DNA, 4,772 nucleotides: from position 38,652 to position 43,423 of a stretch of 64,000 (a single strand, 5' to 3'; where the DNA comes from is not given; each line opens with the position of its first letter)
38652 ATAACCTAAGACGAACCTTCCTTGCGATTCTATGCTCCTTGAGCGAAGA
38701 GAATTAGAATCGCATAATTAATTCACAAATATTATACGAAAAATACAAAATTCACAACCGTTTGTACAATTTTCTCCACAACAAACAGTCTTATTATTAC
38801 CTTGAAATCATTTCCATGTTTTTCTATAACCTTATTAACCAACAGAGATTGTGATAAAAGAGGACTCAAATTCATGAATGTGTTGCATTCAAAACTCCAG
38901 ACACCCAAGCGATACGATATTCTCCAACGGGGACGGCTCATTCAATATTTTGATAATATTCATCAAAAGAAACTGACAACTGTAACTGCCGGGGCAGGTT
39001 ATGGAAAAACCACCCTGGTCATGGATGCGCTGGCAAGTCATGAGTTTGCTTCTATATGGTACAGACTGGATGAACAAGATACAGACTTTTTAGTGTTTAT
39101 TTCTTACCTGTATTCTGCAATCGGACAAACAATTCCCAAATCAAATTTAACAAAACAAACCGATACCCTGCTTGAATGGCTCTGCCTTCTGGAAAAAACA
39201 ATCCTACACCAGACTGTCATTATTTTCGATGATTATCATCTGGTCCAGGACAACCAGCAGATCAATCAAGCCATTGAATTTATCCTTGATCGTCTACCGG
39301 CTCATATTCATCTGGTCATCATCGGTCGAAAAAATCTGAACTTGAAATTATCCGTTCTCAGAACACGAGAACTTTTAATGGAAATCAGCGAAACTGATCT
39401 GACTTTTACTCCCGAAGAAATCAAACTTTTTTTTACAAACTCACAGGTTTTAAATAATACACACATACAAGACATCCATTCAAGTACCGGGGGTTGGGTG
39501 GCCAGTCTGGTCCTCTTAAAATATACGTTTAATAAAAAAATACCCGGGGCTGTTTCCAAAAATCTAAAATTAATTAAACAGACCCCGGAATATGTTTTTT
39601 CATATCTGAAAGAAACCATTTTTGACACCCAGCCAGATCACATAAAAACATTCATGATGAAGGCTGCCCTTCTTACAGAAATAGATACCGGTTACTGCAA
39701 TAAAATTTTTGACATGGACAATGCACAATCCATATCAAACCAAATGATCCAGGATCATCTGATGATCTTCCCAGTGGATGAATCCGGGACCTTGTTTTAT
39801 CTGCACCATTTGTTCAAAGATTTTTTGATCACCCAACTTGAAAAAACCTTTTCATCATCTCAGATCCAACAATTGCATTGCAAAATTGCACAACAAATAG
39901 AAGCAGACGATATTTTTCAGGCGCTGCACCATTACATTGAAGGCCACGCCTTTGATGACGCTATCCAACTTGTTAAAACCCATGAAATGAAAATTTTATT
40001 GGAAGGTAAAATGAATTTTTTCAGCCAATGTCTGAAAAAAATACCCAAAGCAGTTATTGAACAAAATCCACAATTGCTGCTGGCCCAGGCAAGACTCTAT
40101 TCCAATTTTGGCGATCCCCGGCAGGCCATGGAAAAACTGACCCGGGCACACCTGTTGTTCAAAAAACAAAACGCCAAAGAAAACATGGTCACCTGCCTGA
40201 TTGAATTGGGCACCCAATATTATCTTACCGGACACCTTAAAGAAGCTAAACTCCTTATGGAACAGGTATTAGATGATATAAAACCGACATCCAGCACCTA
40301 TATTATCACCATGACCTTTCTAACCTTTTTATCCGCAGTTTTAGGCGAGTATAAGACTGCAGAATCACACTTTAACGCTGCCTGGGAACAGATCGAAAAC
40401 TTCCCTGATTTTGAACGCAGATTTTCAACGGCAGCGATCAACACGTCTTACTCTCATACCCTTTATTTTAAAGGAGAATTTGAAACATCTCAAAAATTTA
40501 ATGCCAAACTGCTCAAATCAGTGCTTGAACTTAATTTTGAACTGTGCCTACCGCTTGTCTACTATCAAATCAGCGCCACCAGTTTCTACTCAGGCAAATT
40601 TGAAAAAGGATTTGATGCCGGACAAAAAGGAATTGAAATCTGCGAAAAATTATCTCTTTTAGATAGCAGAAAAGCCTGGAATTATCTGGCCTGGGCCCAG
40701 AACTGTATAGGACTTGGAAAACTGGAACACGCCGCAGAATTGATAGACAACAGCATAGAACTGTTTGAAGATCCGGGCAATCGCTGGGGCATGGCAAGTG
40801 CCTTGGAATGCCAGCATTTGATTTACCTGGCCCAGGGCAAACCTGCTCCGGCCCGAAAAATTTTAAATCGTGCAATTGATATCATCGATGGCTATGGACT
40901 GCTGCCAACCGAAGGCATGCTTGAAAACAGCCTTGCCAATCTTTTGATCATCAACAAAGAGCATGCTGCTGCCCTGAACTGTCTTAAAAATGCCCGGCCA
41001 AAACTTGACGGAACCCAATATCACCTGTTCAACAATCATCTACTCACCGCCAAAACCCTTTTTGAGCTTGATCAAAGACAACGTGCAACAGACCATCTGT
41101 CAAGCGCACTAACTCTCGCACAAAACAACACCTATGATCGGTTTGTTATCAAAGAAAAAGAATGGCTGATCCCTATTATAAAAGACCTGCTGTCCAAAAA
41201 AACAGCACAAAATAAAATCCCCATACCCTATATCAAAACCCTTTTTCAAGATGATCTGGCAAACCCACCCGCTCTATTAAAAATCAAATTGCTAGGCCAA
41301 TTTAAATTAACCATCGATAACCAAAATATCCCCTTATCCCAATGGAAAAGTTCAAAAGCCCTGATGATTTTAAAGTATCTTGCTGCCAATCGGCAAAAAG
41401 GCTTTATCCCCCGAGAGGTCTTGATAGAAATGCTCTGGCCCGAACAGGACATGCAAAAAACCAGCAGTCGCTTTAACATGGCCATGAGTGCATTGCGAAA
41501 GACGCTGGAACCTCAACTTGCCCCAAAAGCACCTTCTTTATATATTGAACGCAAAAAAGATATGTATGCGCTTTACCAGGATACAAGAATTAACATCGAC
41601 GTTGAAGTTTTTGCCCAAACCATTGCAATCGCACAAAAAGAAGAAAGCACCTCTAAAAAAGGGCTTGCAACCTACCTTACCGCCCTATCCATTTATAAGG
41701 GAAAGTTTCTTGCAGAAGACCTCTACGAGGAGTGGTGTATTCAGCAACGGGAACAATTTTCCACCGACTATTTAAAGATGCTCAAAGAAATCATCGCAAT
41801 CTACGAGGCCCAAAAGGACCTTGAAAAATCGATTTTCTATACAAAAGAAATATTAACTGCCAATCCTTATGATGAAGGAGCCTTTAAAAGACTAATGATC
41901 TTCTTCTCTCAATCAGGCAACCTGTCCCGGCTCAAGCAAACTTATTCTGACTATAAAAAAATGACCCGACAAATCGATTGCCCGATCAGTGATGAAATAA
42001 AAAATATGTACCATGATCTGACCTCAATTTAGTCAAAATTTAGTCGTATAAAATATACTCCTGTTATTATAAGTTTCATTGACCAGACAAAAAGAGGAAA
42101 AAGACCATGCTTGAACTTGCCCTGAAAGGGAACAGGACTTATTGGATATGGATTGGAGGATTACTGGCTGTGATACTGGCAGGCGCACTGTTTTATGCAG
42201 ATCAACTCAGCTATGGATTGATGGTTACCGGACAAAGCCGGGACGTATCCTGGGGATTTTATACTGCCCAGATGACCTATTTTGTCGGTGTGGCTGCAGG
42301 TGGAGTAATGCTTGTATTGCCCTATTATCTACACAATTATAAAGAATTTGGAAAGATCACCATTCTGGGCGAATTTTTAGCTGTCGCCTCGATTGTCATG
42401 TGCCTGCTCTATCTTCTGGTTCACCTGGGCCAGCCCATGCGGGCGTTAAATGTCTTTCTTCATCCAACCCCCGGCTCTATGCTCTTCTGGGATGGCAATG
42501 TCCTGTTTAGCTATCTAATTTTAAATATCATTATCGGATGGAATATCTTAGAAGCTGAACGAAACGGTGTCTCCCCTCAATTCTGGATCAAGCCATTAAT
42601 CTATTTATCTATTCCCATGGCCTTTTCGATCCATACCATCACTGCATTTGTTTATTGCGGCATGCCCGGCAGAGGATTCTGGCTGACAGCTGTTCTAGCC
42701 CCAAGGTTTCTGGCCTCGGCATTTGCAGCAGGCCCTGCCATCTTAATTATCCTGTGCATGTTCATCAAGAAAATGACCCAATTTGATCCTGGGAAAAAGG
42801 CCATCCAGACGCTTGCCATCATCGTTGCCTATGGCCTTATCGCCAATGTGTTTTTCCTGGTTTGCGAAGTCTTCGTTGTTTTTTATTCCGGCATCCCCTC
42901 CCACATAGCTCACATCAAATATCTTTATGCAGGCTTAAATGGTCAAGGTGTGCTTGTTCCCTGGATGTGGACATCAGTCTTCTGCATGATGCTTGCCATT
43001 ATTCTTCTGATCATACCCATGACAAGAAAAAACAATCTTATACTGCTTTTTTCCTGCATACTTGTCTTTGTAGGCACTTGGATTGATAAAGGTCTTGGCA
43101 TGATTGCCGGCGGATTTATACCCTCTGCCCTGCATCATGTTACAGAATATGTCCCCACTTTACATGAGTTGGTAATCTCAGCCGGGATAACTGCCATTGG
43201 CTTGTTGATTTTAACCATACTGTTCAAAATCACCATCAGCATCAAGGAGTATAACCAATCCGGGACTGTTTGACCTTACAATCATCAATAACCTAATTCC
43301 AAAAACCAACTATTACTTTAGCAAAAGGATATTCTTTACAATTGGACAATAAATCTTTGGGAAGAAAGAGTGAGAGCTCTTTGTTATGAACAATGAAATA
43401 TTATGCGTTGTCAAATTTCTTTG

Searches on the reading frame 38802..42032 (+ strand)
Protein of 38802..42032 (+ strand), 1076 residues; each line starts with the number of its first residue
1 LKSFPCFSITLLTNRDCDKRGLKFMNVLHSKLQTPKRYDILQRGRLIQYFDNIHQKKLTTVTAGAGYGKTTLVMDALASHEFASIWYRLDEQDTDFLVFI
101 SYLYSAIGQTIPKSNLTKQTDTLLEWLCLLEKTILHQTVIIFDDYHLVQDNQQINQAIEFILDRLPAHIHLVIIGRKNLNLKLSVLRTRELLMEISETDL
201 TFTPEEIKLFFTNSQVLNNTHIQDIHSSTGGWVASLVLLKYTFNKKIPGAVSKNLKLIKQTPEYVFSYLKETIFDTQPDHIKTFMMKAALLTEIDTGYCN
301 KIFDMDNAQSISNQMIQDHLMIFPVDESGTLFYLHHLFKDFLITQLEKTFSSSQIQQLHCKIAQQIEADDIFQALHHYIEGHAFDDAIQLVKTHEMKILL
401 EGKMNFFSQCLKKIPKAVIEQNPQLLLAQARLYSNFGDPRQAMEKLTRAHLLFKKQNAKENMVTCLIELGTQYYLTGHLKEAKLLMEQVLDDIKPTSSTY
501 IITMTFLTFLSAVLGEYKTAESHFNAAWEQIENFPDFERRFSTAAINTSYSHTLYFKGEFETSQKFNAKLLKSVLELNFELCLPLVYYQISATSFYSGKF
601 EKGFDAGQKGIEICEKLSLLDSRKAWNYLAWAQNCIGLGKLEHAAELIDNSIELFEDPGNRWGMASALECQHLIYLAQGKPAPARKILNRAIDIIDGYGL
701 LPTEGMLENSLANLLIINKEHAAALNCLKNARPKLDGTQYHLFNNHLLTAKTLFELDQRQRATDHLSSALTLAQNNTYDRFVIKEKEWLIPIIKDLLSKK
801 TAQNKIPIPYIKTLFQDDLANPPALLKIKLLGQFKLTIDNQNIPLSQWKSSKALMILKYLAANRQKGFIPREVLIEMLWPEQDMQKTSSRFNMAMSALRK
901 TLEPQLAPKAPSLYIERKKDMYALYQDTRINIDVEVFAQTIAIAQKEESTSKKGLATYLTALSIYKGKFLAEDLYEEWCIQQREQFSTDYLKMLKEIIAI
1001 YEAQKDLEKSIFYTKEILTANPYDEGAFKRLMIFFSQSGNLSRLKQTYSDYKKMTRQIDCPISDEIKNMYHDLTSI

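Call 56: search_protein_families(library=pfam, proteins=[window:38802-42032:+])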
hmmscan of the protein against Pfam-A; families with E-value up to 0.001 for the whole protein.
window:38802-42032:+ (1076 aa): 7 families
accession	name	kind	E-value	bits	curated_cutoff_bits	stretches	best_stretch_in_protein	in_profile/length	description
PF17874.7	TPR_MalT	-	2.6e-13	50.4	45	1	600-798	138-335/336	MalT-like TPR region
PF13428.12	TPR_14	-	8.5e-11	41.9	23.5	0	423-453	1-31/44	Tetratricopeptide repeat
PF13424.12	TPR_12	-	1.9e-10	41.2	30.1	0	427-491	7-73/77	Tetratricopeptide repeat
PF07719.23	TPR_2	-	1.1e-09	38.1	27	0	465-490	3-28/34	Tetratricopeptide repeat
PF03704.23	BTAD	-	1e-08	36.1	22.1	1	932-1071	1-143/146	Bacterial transcriptional activator domain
PF13401.12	AAA_22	-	1.3e-05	26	27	1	55-180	4-127/130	AAA domain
PF00486.34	Trans_reg_C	-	0.00012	22.5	26.2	1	850-911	7-64/77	Transcriptional regulatory protein, C terminal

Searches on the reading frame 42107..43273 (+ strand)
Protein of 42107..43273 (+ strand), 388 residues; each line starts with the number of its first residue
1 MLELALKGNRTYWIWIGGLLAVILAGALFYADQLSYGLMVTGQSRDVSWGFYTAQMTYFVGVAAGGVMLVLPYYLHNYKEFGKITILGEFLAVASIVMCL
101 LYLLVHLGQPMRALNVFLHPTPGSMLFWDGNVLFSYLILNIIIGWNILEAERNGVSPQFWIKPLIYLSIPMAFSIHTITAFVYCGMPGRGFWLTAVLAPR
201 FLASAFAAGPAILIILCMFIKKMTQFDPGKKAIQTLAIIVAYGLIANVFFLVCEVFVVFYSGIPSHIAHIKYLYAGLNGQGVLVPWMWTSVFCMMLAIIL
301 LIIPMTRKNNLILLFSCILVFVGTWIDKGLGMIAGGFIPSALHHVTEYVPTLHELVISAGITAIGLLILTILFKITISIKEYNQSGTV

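Call 56: search_protein_families(library=pfam, proteins=[window:42107-43273:+])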
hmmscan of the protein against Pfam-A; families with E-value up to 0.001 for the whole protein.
window:42107-43273:+ (388 aa): 1 family
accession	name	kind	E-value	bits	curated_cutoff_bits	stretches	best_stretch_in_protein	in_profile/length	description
PF03916.19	NrfD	-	2.7e-34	119.7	25.8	1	40-328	2-301/313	Polysulphide reductase, NrfD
